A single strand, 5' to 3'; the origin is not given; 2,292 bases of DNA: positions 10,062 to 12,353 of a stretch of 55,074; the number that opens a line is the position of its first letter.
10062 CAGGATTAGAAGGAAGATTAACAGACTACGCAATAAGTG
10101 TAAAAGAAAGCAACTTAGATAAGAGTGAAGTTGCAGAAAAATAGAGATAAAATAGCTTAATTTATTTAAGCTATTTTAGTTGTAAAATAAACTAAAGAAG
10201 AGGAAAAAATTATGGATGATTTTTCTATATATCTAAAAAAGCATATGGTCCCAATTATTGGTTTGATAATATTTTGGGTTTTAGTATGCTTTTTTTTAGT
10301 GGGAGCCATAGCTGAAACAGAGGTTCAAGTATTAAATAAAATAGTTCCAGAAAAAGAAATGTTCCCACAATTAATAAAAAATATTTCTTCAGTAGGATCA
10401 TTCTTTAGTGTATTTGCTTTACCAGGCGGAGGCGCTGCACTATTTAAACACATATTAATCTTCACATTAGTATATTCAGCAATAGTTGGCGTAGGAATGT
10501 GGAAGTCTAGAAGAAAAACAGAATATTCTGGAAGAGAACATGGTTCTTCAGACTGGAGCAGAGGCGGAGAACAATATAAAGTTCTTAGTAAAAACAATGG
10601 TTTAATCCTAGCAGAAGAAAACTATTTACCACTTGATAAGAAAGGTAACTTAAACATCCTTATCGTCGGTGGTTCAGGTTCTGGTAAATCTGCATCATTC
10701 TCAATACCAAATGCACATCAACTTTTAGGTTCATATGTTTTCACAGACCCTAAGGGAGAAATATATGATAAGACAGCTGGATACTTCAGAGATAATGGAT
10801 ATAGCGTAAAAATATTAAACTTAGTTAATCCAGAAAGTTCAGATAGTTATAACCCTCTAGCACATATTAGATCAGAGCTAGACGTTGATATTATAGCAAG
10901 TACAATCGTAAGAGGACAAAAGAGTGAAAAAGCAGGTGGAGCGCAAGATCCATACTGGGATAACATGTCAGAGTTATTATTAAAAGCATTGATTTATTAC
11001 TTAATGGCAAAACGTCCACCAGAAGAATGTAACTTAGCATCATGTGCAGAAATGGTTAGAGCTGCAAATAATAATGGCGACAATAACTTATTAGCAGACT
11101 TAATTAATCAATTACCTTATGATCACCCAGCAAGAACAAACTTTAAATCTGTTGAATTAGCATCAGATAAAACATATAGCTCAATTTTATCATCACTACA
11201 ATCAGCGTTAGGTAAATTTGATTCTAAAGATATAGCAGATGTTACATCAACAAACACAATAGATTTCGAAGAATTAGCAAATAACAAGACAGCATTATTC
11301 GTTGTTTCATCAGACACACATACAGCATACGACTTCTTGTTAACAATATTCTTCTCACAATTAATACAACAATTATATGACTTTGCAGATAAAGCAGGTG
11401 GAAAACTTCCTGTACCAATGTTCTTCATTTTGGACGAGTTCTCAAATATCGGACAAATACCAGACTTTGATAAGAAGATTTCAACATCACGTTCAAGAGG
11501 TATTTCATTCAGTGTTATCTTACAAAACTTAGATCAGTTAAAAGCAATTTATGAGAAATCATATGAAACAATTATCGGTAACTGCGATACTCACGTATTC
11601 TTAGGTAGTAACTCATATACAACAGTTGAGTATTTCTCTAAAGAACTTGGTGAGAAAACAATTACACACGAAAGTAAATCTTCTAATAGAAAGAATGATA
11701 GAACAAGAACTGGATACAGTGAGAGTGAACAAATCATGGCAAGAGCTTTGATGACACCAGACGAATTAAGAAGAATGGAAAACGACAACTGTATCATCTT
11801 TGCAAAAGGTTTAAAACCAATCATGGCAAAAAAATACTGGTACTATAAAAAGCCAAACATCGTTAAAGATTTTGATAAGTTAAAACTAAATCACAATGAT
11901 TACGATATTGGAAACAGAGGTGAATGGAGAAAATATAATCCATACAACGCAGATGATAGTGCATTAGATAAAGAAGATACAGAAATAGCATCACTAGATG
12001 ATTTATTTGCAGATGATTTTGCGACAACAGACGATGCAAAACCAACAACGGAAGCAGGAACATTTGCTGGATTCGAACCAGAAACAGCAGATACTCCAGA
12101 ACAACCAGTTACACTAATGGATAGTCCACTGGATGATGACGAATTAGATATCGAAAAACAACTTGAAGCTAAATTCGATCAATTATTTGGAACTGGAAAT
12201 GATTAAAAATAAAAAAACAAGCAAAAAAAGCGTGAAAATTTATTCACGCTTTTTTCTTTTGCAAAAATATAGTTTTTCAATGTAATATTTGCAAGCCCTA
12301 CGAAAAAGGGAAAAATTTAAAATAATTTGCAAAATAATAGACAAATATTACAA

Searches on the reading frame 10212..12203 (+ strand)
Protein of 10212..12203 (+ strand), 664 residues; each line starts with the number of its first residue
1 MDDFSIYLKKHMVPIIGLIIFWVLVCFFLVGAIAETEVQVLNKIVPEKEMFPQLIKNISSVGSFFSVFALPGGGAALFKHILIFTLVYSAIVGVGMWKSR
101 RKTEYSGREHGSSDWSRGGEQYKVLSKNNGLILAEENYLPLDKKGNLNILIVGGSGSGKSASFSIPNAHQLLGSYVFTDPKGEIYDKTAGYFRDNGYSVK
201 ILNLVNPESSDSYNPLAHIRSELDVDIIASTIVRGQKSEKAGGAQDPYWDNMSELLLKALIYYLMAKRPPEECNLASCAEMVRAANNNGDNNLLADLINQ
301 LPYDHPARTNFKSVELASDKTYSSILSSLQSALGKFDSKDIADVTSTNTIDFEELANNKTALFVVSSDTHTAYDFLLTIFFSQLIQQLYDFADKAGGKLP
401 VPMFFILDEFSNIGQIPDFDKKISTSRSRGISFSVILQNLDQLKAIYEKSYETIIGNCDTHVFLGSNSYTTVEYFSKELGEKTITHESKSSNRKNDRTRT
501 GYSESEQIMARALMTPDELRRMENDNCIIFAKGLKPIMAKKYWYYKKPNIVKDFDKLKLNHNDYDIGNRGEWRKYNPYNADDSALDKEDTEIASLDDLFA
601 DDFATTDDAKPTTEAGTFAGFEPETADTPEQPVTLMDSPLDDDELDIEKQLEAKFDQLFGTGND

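Call 15: search_protein_families(library=pfam, proteins=[window:10212-12203:+], max_evalue=0.001)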
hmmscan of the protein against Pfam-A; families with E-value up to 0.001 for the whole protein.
window:10212-12203:+ (664 aa): 3 families
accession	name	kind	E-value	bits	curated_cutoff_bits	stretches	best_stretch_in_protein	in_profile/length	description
PF02534.20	T4SS-DNA_transf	-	8.6e-83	279.2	20.1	1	143-556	40-457/468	Type IV secretory system Conjugative DNA transfer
PF12696.13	TraG-D_C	-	1.1e-38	132.4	22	1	402-523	1-125/126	TraM recognition site of TraD and TraG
PF10412.15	TrwB_AAD_bind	-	1.1e-27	97.4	20.5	1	147-531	16-375/387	Type IV secretion-system coupling protein DNA-binding domain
